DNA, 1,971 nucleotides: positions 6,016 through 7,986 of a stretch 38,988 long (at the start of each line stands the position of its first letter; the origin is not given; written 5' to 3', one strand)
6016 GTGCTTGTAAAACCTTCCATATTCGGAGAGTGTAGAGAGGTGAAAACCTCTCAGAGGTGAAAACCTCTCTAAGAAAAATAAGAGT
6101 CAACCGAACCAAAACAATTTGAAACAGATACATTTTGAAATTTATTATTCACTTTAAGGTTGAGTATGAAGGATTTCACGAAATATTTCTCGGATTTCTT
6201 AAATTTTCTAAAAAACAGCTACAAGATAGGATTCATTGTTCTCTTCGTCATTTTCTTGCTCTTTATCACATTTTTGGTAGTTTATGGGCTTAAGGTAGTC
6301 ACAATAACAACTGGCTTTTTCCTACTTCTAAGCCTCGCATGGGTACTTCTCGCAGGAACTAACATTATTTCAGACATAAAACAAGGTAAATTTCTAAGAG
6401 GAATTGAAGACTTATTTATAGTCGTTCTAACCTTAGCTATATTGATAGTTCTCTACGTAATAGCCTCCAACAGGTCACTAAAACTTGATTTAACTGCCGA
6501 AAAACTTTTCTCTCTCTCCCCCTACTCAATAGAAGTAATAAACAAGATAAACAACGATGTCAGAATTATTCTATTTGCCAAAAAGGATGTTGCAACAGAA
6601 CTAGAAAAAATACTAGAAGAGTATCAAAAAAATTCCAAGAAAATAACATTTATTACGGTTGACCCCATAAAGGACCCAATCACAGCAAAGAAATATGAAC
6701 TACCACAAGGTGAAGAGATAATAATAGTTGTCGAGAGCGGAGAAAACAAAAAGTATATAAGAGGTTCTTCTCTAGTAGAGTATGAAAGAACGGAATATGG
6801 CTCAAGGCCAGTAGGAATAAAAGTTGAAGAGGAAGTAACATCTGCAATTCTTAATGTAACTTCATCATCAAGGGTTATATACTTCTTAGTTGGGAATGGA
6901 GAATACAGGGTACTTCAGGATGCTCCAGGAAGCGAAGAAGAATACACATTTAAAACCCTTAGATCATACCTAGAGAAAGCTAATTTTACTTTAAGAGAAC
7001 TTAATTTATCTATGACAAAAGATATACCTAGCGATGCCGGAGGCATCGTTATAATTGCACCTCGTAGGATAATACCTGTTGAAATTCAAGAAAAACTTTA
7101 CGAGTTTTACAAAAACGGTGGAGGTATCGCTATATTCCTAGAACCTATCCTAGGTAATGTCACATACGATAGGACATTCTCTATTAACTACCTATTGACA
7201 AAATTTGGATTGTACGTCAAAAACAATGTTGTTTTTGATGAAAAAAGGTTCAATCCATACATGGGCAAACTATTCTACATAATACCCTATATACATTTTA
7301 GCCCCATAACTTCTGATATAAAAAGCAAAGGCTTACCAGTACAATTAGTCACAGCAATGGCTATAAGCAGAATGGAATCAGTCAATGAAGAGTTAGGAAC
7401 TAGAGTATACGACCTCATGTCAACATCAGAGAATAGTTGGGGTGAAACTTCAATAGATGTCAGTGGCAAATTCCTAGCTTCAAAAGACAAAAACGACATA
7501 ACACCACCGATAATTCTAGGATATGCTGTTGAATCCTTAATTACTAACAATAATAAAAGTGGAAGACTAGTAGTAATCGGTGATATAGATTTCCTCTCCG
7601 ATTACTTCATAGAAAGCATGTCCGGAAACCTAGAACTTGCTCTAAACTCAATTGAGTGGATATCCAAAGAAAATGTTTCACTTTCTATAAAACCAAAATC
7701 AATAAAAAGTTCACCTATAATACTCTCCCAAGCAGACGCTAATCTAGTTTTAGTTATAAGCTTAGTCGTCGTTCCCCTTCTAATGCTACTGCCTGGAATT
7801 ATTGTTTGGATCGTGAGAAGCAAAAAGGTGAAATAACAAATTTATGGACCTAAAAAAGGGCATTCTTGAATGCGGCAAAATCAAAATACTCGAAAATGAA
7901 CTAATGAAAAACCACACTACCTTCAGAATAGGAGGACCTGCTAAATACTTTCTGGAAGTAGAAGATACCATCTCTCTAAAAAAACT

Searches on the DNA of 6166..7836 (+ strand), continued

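Call 80: search_with_rna_model(model_id=R1, sources=[L003, L004, L005, L006, L007, L012, L013, L014, L015, L016, L017, L018, L019, L020, L021, L022, L023, L024, L025, L026, L028, L029, L030, L031, L033, L034, L035, L036, L037, L038, L039, L040, L041, L042, L043, L044, L045, L046, L047, L048, L049, L050, L051, L052, L053, L054, L055, L056, L057, L058, L059, L061, L062, L063, L064, L065, L066, L067, L068, L069, L070, L071, L072, L073, L074, L075, L076, L077, L078, L079, L080, L081, L082, L083, L084, L085, L086, L087, L088, L089, L090, L091, L092, L093, L094, L095, L096, L097, L098, L099, L100, L101, L102, L103, L104, L105, L106, L107], max_evalue=0.001)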
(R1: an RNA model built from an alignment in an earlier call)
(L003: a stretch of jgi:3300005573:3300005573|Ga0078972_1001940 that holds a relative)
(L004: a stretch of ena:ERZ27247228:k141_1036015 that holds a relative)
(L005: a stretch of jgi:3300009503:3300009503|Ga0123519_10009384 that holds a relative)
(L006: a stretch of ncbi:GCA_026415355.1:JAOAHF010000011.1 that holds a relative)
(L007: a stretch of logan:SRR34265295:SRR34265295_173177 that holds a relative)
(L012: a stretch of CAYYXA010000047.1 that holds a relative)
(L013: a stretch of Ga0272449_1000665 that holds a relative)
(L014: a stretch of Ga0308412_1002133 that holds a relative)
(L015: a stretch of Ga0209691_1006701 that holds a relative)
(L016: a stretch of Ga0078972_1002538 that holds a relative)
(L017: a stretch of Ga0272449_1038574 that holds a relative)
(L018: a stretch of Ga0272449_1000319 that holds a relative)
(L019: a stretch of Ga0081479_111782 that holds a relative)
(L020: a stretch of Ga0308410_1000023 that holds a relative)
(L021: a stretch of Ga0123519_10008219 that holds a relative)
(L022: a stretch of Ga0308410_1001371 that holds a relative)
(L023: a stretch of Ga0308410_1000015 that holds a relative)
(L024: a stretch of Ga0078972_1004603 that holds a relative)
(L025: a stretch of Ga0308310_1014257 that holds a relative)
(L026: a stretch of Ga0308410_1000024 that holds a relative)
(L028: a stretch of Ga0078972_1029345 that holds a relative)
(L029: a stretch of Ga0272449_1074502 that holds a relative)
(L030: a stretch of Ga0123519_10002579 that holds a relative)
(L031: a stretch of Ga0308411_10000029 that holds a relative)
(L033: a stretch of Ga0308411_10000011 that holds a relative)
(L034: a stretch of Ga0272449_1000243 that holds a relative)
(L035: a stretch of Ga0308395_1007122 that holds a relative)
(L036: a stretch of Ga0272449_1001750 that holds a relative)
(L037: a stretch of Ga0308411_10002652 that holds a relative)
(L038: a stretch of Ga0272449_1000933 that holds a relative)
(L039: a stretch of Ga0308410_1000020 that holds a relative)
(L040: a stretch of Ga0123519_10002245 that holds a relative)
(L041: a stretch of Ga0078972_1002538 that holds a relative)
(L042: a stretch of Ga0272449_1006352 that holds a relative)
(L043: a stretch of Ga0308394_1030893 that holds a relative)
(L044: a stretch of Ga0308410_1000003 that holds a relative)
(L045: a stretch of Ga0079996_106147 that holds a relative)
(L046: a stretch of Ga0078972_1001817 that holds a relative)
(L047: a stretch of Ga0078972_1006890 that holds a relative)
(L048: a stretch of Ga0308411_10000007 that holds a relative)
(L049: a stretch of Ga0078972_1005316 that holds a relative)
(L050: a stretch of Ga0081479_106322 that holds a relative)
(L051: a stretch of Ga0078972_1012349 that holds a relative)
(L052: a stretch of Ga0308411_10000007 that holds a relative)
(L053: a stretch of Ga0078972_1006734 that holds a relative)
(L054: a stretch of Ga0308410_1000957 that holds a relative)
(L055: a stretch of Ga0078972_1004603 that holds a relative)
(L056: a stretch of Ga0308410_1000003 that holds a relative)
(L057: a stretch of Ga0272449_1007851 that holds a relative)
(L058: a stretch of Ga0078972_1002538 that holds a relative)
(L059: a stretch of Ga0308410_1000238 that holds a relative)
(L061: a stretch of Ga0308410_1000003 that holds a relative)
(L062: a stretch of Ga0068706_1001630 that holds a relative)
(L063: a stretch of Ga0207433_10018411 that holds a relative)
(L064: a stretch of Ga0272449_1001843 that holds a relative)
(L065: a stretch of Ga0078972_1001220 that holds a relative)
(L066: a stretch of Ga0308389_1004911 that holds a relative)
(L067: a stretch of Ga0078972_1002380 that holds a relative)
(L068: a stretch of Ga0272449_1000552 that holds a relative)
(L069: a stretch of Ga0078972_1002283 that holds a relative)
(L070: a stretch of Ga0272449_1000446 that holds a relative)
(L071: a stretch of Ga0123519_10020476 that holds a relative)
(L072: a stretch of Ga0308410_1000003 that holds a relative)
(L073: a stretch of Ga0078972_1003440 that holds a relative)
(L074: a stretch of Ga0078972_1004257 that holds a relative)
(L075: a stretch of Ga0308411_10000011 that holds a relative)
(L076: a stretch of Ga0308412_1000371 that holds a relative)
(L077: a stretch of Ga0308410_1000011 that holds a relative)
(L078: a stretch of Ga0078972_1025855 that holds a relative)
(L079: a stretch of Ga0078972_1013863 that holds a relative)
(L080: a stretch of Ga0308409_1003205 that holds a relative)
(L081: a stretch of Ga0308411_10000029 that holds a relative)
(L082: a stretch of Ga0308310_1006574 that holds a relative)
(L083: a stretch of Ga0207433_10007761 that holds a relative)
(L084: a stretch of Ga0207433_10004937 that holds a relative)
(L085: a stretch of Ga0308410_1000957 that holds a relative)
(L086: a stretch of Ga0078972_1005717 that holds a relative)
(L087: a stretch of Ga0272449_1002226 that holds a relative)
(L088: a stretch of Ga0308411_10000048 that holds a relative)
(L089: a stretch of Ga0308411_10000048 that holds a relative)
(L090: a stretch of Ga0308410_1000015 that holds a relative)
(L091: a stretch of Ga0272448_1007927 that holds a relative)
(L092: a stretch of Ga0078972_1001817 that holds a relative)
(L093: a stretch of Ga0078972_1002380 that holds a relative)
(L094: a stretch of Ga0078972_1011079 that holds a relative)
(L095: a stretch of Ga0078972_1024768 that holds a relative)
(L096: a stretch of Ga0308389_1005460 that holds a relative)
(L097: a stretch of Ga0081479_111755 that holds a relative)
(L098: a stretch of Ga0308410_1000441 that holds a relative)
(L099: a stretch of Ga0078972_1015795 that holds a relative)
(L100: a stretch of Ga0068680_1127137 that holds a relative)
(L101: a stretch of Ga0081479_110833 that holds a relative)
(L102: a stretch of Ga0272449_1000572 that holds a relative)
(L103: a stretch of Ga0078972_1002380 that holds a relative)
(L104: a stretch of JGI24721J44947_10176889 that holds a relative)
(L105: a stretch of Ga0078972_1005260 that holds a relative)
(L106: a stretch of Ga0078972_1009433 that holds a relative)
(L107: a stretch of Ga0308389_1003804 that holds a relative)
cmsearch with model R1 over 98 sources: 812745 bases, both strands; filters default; matches with E-value up to 0.001: 369.
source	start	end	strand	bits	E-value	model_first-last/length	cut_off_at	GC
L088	3802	3878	+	85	3.5e-23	1-78/78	no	0.45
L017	1137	1224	+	83.1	1.4e-22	1-78/78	no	0.44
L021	42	120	+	82.7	1.9e-22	1-78/78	no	0.51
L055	3553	3631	+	82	3.1e-22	1-78/78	no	0.47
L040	2492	2568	+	81.1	5.8e-22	1-78/78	no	0.45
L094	9393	9471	-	80.8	7.3e-22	1-78/78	no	0.53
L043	1276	1361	-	80.3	1e-21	1-78/78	no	0.48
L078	6550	6638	+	80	1.3e-21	1-78/78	no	0.55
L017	640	728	+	79.9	1.4e-21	1-78/78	no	0.46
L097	7992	8071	-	78.9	2.7e-21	1-78/78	no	0.5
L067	7206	7294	+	78.4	4.1e-21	1-78/78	no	0.54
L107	8302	8388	-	78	5.3e-21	1-78/78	no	0.51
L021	4751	4840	-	76.6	1.4e-20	1-78/78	no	0.52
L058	3461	3539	-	76.1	2.1e-20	1-78/78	no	0.53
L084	5433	5520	-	75.7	2.7e-20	1-78/78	no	0.49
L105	2255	2349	-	75.5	3.1e-20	1-78/78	no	0.48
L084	5652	5744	+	75.1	4.1e-20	1-78/78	no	0.43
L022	13269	13348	+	74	9.2e-20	1-78/78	no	0.49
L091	3787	3860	-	73.8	1.1e-19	1-78/78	no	0.51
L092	664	752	+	73.5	1.3e-19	1-78/78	no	0.53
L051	13338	13432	-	73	1.9e-19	1-78/78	no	0.44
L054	1306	1398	-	72.4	2.8e-19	1-78/78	no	0.42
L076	6065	6157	-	72.4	2.8e-19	1-78/78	no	0.42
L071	7352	7457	-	72.3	3.2e-19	1-78/78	no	0.42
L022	10482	10555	+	72.3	3.2e-19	1-78/78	no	0.54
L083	5999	6088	+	72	3.8e-19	1-78/78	no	0.54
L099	10018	10095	+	71.8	4.6e-19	1-78/78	no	0.45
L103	3711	3785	-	71.5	5.4e-19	1-78/78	no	0.44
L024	1296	1372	+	70.8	8.9e-19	1-78/78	no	0.45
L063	3555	3634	+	70.8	9.3e-19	1-78/78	no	0.54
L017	940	1034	+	70.3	1.3e-18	1-78/78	no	0.47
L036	8737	8814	+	69.6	2.2e-18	1-78/78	no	0.47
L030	2115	2191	-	69.2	2.9e-18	1-78/78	no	0.47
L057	176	269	+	69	3.3e-18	1-78/78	no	0.47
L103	3859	3946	-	69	3.4e-18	1-78/78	no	0.43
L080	5010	5119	-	68.8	3.7e-18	1-78/78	no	0.45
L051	14552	14646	+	68.4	4.9e-18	1-78/78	no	0.55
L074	5936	6010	-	68.3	5.4e-18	1-78/78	no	0.51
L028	1146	1240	-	68.2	5.7e-18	1-78/78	no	0.51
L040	2601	2695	+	68.2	5.7e-18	1-78/78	no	0.51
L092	469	548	-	68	6.9e-18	1-78/78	no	0.49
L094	1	69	+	67.3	1.1e-17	10-78/78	5'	0.57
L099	9846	9924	+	67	1.4e-17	1-78/78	no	0.48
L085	10319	10393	-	66.8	1.7e-17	1-78/78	no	0.39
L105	11601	11689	-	66.4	2.2e-17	1-78/78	no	0.53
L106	4957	5045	-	66.4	2.2e-17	1-78/78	no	0.52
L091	208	302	+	66.1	2.7e-17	1-78/78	no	0.42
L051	13594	13676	+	66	2.8e-17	1-78/78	no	0.51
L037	11970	12049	+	65.7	3.5e-17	1-78/78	no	0.49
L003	14945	15020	+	65.6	3.7e-17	1-78/78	no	0.47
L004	9709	9784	+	65.6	3.7e-17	1-78/78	no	0.47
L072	2603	2717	+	65.6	3.7e-17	1-78/78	no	0.38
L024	5320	5424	-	65.4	4.3e-17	1-78/78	no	0.48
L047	9999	10092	+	65.1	5.4e-17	1-78/78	no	0.53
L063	4787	4860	+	65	5.8e-17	1-78/78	no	0.45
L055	12120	12214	-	64.5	8.3e-17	1-78/78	no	0.48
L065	9415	9509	-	64.5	8.5e-17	1-78/78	no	0.51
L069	3351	3444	-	64.5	8.5e-17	1-78/78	no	0.49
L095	162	254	-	64.4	8.8e-17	1-78/78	no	0.45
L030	10181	10291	+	64.3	9.6e-17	1-78/78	no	0.5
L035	4591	4675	+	64.1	1.1e-16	1-78/78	no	0.45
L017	768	836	+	64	1.1e-16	1-78/78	no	0.46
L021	108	201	-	63.6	1.6e-16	1-78/78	no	0.49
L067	4935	5030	-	63.6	1.6e-16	1-78/78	no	0.46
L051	8502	8604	+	63.1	2.2e-16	1-78/78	no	0.42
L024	1105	1184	+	63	2.5e-16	1-78/78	no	0.44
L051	8351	8456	-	62.8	2.8e-16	1-78/78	no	0.49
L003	389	467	-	62.3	4e-16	1-78/78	no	0.46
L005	154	232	-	62.3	4e-16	1-78/78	no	0.46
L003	8530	8599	+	62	4.8e-16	1-78/78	no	0.5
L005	8296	8365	+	62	4.8e-16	1-78/78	no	0.5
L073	5622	5696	+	61.9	5.5e-16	1-78/78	no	0.47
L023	300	393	-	61.8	5.9e-16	1-78/78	no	0.43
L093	570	648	-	61.5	7.2e-16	1-78/78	no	0.47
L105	12017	12107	+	61.4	7.5e-16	1-78/78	no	0.42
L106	12348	12425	-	61.4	7.6e-16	1-78/78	no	0.47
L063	196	273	+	61.3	8.3e-16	1-78/78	no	0.44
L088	3723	3792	+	61.2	8.6e-16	1-78/78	no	0.4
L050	4726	4821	-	61.2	9e-16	1-78/78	no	0.46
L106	5173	5245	+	60.4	1.5e-15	1-78/78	no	0.44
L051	13689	13774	-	60.3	1.7e-15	1-78/78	no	0.49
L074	5774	5852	-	60.3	1.7e-15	1-78/78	no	0.47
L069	8062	8135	+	60.1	1.9e-15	1-78/78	no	0.51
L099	1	88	-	59.9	2.2e-15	1-76/78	3'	0.55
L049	826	939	-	58.9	4.7e-15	1-78/78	no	0.39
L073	5388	5467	-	58.8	4.9e-15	1-78/78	no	0.51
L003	17955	18034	-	58.5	6e-15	1-78/78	no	0.44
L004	12719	12798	-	58.5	6e-15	1-78/78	no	0.44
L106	5278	5356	+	58.4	6.5e-15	1-78/78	no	0.39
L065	4196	4304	-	58.2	7.6e-15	1-78/78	no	0.38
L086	102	177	+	57.7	1e-14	1-78/78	no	0.46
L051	8917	9038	-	57.4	1.3e-14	1-78/78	no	0.53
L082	3917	3989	+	57.3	1.4e-14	1-78/78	no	0.47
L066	5216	5293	+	56.9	1.9e-14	1-78/78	no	0.36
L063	3667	3741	+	56.6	2.4e-14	1-78/78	no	0.47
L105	2597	2675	+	56.5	2.6e-14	1-78/78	no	0.51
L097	7662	7739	-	56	3.6e-14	1-78/78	no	0.46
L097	7782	7854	-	55.9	4e-14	1-78/78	no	0.42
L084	2956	3043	+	55.7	4.6e-14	1-78/78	no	0.49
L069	5383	5476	-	55.7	4.6e-14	1-78/78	no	0.48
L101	3630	3724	-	55.6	4.7e-14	1-78/78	no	0.54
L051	8805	8913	+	55.5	5.1e-14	1-78/78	no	0.53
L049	976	1069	-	55.5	5.3e-14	1-78/78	no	0.44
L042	8083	8198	+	55.2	6.6e-14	1-78/78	no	0.44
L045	883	956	+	55.2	6.6e-14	1-78/78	no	0.39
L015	3700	3833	-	55.1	6.9e-14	1-78/78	no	0.43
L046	2689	2776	+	55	7.3e-14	1-78/78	no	0.52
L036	8883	8977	+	55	7.5e-14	1-78/78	no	0.42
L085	10484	10553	-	54.9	8e-14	1-78/78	no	0.36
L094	9600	9674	+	54.6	9.6e-14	1-78/78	no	0.45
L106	9475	9554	+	54.6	9.7e-14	1-78/78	no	0.54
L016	2662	2747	-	54.2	1.3e-13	1-78/78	no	0.41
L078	6328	6405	-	53.8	1.7e-13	1-78/78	no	0.44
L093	873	950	+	53.8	1.7e-13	1-78/78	no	0.44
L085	9783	9857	-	53.8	1.8e-13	1-78/78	no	0.45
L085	9865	9960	-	52.8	3.7e-13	1-78/78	no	0.33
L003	18435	18523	-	52.6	4.2e-13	1-78/78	no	0.48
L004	13199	13287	-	52.6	4.2e-13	1-78/78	no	0.48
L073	451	529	+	52.4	4.8e-13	1-78/78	no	0.48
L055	12418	12491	+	52.2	5.3e-13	1-78/78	no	0.45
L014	2761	2848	+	52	6.1e-13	1-78/78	no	0.42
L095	5088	5159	-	51.9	6.7e-13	1-78/78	no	0.38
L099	9480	9551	+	51.8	7.4e-13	1-78/78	no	0.43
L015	4082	4150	-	51.7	7.7e-13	1-78/78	no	0.41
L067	2846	2923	-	51.4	9.7e-13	1-78/78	no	0.45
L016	2479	2557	-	51.3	1.1e-12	1-78/78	no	0.46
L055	3414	3501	+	50.7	1.6e-12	1-78/78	no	0.52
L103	3637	3706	-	50.6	1.7e-12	1-78/78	no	0.4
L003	18305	18385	-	49.9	2.8e-12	1-78/78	no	0.51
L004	13069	13149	-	49.9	2.8e-12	1-78/78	no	0.51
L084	3069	3159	+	49.8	3.1e-12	1-78/78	no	0.45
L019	6503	6576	-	49.6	3.4e-12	1-78/78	no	0.39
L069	8185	8263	+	49.6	3.4e-12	1-78/78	no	0.53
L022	10617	10694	+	49.5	3.9e-12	1-78/78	no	0.42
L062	919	1034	-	49.3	4.3e-12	1-78/78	no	0.41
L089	896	1011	+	49.3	4.3e-12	1-78/78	no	0.41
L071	7639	7760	+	49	5.5e-12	1-78/78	no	0.46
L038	5236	5326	-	48.9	6e-12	1-78/78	no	0.44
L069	5556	5655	+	48.9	6e-12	1-78/78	no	0.45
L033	10503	10571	+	48.8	6e-12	1-78/78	no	0.39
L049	1092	1180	-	48.6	7.4e-12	1-78/78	no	0.44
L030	9879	9952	-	48.5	7.5e-12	1-78/78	no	0.47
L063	4922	4997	+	48.4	8.6e-12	1-78/78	no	0.46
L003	2369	2475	-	48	1.1e-11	1-78/78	no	0.5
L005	2134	2240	-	48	1.1e-11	1-78/78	no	0.5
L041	2393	2487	-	47.9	1.2e-11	1-78/78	no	0.51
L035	4778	4843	+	47.9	1.2e-11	1-67/78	3'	0.5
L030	2200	2268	-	47.9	1.2e-11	1-78/78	no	0.32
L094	9299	9405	+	47.5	1.5e-11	1-78/78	no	0.43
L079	6007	6084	+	47.3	1.8e-11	1-78/78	no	0.42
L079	5632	5720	+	47.3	1.8e-11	1-78/78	no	0.46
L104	266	354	-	47.3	1.8e-11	1-78/78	no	0.46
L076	1112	1176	-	47.3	1.9e-11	1-78/78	no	0.46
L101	3254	3333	-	47.3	1.9e-11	1-78/78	no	0.45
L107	8411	8506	-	47.1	2.1e-11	1-78/78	no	0.44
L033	3729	3808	+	47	2.3e-11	1-78/78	no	0.36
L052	4724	4811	-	46.9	2.4e-11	1-78/78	no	0.43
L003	2507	2579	+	46.8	2.6e-11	1-78/78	no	0.36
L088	3587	3653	+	46.8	2.6e-11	1-78/78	no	0.4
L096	486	560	+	46.6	3e-11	1-78/78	no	0.45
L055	12544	12615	+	46.1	4.2e-11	1-78/78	no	0.49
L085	9980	10048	-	45.9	4.8e-11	1-78/78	no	0.39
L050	4830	4905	-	45.8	5.3e-11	1-78/78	no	0.41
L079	5843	5964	+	45.6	6.2e-11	1-78/78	no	0.43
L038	2056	2130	+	45.6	6.2e-11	1-78/78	no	0.37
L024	1191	1275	+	45.2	8.2e-11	1-78/78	no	0.46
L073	5208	5332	+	45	9.7e-11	1-78/78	no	0.44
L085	10079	10146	-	44.8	1.1e-10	1-78/78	no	0.34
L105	1919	1993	+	44.7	1.2e-10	1-78/78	no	0.39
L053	1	53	-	44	2e-10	1-54/78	3'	0.45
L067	4836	4914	-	43.9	2.1e-10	1-78/78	no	0.39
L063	9437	9505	+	43.8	2.2e-10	1-78/78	no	0.52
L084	3226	3351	+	43.7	2.4e-10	1-78/78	no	0.41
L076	1197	1280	-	43.7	2.5e-10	1-78/78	no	0.36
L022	5621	5692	+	43.6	2.6e-10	1-78/78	no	0.39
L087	61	169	-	43.6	2.6e-10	1-78/78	no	0.39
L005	2272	2345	+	43.6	2.7e-10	1-78/78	no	0.38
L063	3421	3505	+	43.5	2.8e-10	1-78/78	no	0.55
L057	301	380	+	43.4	3e-10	1-78/78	no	0.38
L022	13171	13239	+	43.3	3.1e-10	1-78/78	no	0.39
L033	3422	3510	+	43.2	3.5e-10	1-78/78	no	0.37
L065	4112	4178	-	43.1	3.6e-10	1-78/78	no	0.57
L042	8226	8292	+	42.6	5.1e-10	1-78/78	no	0.33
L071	1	68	+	42.6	5.3e-10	9-78/78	5'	0.41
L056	1853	1919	-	42.3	6.6e-10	1-78/78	no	0.37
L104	22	95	-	42.2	6.8e-10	1-78/78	no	0.49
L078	14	93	+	42.2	6.9e-10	1-78/78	no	0.46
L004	3416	3500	+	42.1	7.4e-10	1-78/78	no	0.4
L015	3950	4018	-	41.9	8.4e-10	1-78/78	no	0.36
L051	9253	9322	+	41.9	8.9e-10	1-78/78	no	0.37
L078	115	184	+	41.9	9e-10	1-78/78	no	0.41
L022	10244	10327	+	41.8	9.3e-10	1-78/78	no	0.33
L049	605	678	-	41.6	1e-09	1-78/78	no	0.43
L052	1742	1814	-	41.6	1.1e-09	1-78/78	no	0.47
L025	1111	1184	+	41.5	1.2e-09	1-78/78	no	0.38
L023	600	668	-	41.5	1.2e-09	1-78/78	no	0.38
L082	1135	1203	+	41.1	1.6e-09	1-78/78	no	0.42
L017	475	543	+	40.4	2.6e-09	1-78/78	no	0.42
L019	204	289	+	40.3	2.7e-09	1-78/78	no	0.38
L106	9371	9442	+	40.2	3e-09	1-78/78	no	0.43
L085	10153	10222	-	39.7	4.2e-09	1-78/78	no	0.36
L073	12437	12499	+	39.3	5.7e-09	1-78/78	no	0.43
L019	100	168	-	39.1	6.5e-09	1-78/78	no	0.45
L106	9244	9313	+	38.9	7.4e-09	1-78/78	no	0.43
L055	1155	1239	-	38.9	7.5e-09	1-78/78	no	0.47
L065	9520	9604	-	38.8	7.9e-09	1-78/78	no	0.39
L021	4924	5009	+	38.8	7.9e-09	1-78/78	no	0.38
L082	4013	4105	+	38.1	1.3e-08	1-78/78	no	0.45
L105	2517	2588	+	38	1.4e-08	1-78/78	no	0.44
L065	4341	4409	-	37.9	1.6e-08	1-78/78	no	0.42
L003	8754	8846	+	37.6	1.9e-08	1-78/78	no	0.45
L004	3518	3610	+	37.6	1.9e-08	1-78/78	no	0.45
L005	8520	8612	+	37.6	1.9e-08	1-78/78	no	0.45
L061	1975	2051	+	36.7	3.5e-08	1-78/78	no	0.39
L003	8652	8736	+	36.5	4.2e-08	1-78/78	no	0.36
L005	8418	8502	+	36.5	4.2e-08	1-78/78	no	0.36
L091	3665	3737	-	36.2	5.1e-08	1-78/78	no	0.49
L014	10624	10680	+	35.7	7.2e-08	1-78/78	no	0.4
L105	11901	11979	+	35.6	7.9e-08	1-78/78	no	0.54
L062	825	891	-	35.6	8e-08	1-78/78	no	0.31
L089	1039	1105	+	35.6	8e-08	1-78/78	no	0.31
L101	3342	3442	-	35.5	8.2e-08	1-78/78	no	0.46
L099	9606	9662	+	35.5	8.3e-08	1-78/78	no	0.4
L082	1041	1107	+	35.5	8.3e-08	1-78/78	no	0.37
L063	50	176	+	35.4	9.4e-08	1-78/78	no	0.32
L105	2000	2090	+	35.1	1.1e-07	1-78/78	no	0.42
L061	12998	13068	+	34.9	1.3e-07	1-78/78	no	0.41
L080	5076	5144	+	34.8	1.4e-07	1-78/78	no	0.42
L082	3842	3904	+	34.8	1.4e-07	1-78/78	no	0.43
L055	12241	12308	-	34.3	2e-07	1-78/78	no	0.4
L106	5075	5140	+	33.9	2.7e-07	1-78/78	no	0.38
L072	2254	2324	+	33.9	2.7e-07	1-78/78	no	0.34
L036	4957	5040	+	33.7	3e-07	1-78/78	no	0.39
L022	13244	13312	-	33.6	3.2e-07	1-78/78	no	0.42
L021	5401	5475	+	33.5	3.6e-07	1-78/78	no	0.4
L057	273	343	-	33.4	3.7e-07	1-78/78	no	0.37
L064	7689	7739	+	32.9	5.4e-07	1-78/78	no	0.33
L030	10300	10439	-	32.7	6.4e-07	1-78/78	no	0.47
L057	1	59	+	32.6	6.7e-07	31-78/78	5'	0.46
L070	1484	1539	+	32.4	7.9e-07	1-78/78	no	0.41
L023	7413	7533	-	32.3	8.1e-07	1-78/78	no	0.36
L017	915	983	-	32.1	9.4e-07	1-78/78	no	0.42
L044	8210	8266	-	32.1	9.9e-07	1-78/78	no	0.32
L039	3529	3617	+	31.9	1.1e-06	1-78/78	no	0.42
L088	8930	9018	-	31.5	1.5e-06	1-78/78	no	0.44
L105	11705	11770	+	31.4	1.6e-06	1-78/78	no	0.41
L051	148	203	+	31.4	1.6e-06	1-78/78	no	0.41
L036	8859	8926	-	31.2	1.8e-06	1-78/78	no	0.43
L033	3654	3726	+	31.1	2e-06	1-78/78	no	0.38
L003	14904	14987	-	31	2.1e-06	1-78/78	no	0.43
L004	9668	9751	-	31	2.1e-06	1-78/78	no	0.43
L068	8262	8333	-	31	2.2e-06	1-78/78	no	0.38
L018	2095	2165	+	30.9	2.2e-06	1-78/78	no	0.39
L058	2728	2823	-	30.9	2.3e-06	1-78/78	no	0.47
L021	228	293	+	30.9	2.3e-06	1-78/78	no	0.39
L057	151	219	-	30.6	2.9e-06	1-78/78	no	0.43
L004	3305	3392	+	30.5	3.1e-06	1-78/78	no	0.39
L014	10513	10569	+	30.4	3.3e-06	1-78/78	no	0.37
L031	10397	10465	+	30.4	3.3e-06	1-78/78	no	0.41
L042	142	231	+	30.3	3.5e-06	1-78/78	no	0.36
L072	2490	2593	+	30.1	4.2e-06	1-78/78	no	0.37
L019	6534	6611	+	30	4.4e-06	1-78/78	no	0.41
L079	6107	6161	+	29.9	4.5e-06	1-78/78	no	0.4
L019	330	400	+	29.8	4.9e-06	1-78/78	no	0.37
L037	11808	11884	+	29.5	6e-06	1-78/78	no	0.35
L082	1217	1300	-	29.5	6.4e-06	1-78/78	no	0.45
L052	1869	1943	-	29.4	6.9e-06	1-78/78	no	0.4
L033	10574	10681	+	29.3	6.9e-06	1-78/78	no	0.38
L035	4738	4821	-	29.3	7.1e-06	1-78/78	no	0.4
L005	14711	14746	+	29.2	7.8e-06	1-36/78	3'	0.44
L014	2728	2803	-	29.2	7.9e-06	1-78/78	no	0.37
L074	1001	1102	-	28.9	9.2e-06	1-78/78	no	0.39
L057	7600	7671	+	28.8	1e-05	1-78/78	no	0.35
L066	5123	5189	+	28.8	1e-05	1-78/78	no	0.39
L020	7705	7777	-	28.6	1.1e-05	1-78/78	no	0.38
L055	11975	12048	+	28.6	1.2e-05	1-78/78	no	0.41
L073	5425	5479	+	28.5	1.3e-05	1-78/78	no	0.45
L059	4117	4180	+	28.5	1.3e-05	1-78/78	no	0.42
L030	9977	10033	-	28.4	1.4e-05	1-78/78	no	0.44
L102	1831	1885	-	28.4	1.4e-05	1-78/78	no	0.36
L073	5498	5553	+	28.2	1.6e-05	1-78/78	no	0.48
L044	418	491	+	28.2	1.6e-05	1-78/78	no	0.38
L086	1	45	+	28.1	1.7e-05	34-78/78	5'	0.42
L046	2563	2630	+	28.1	1.7e-05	1-78/78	no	0.46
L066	6721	6796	-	28.1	1.7e-05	1-78/78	no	0.41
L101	3529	3581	-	28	1.8e-05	1-78/78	no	0.38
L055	7245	7304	-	28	1.8e-05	1-78/78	no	0.35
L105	2385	2463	+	28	1.8e-05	1-78/78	no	0.39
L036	8566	8657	+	28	1.9e-05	1-78/78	no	0.33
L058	2856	2909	-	27.8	2.1e-05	1-78/78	no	0.39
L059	3160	3233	+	27.8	2.1e-05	1-78/78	no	0.38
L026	12193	12254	+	27.5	2.6e-05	1-78/78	no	0.39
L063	4874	4964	-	27.4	2.8e-05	1-78/78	no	0.37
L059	3262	3358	+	27.3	2.9e-05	1-78/78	no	0.39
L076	11237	11285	+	27.1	3.5e-05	1-78/78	no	0.43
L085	3370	3418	+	27.1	3.5e-05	1-78/78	no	0.43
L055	3505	3595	-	27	3.6e-05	1-78/78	no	0.38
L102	3959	4015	-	26.6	4.8e-05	1-78/78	no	0.33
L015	1590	1645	-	26.5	5.4e-05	1-78/78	no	0.3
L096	646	707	+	26.4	5.5e-05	1-78/78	no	0.34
(69 more, lower-scoring)
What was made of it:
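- On REP/BIME (RAYT-associated): There are 369 module hits in 813 kb (call 80).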
